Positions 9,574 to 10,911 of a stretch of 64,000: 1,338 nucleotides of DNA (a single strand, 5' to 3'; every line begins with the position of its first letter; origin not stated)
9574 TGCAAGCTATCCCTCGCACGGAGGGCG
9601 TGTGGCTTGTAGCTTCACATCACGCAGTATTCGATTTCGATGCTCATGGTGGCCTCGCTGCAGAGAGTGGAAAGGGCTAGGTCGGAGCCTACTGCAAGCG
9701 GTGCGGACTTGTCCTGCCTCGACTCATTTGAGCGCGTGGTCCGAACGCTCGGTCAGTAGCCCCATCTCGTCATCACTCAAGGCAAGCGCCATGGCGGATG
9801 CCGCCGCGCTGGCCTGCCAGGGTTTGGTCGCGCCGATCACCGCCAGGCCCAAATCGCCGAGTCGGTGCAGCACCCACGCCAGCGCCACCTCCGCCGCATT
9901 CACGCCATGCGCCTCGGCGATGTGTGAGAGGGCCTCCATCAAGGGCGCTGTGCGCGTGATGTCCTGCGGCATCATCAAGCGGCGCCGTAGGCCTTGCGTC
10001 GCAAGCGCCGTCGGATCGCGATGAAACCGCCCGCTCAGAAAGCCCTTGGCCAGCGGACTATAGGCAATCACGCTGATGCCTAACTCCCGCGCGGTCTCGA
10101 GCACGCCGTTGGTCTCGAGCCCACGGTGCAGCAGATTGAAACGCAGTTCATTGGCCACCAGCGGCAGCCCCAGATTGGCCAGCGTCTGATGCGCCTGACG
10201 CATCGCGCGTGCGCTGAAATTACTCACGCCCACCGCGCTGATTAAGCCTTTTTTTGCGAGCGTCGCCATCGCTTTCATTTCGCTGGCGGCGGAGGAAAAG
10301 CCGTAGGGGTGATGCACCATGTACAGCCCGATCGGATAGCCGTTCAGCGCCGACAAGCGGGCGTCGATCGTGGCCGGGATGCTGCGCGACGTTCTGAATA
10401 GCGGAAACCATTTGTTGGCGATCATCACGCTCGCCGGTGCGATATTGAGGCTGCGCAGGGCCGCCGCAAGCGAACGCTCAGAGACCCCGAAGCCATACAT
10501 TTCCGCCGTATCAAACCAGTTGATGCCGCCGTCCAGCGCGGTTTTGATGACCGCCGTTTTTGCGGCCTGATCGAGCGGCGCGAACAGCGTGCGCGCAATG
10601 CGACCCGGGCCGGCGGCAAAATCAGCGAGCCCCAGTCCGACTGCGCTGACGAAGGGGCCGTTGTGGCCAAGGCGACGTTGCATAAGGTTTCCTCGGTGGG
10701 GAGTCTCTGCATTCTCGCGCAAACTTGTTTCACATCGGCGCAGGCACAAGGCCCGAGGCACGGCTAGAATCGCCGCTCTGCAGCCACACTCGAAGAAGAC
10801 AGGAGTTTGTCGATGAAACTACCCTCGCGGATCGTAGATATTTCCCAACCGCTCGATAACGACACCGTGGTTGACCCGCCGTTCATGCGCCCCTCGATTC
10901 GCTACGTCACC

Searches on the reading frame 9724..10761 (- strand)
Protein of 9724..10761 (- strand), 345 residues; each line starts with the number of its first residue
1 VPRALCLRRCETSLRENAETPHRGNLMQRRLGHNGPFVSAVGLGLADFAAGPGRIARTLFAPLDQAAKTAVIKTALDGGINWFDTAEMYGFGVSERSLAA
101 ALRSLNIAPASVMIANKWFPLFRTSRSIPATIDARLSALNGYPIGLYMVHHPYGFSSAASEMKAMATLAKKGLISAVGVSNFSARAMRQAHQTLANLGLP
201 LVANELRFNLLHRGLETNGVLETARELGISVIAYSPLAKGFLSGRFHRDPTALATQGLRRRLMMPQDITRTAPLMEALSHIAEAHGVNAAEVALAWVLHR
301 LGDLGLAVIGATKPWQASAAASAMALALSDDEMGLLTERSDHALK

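Call 11: search_protein_families(library=pfam, proteins=[window:9724-10761:-], max_evalue=0.001)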
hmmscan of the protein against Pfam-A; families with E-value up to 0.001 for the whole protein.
window:9724-10761:- (345 aa): 1 family
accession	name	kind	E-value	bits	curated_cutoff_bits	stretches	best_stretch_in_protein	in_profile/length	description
PF00248.27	Aldo_ket_red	-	1e-50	172.9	24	1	41-338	2-288/291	Aldo/keto reductase family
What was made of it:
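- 9724..10761 (-): Upstream aldo/keto reductase gene on the same strand. It ends in TGA 76 nt before the Rdx ATG. Pfam PF00248 at 172.9 bits (call 11).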
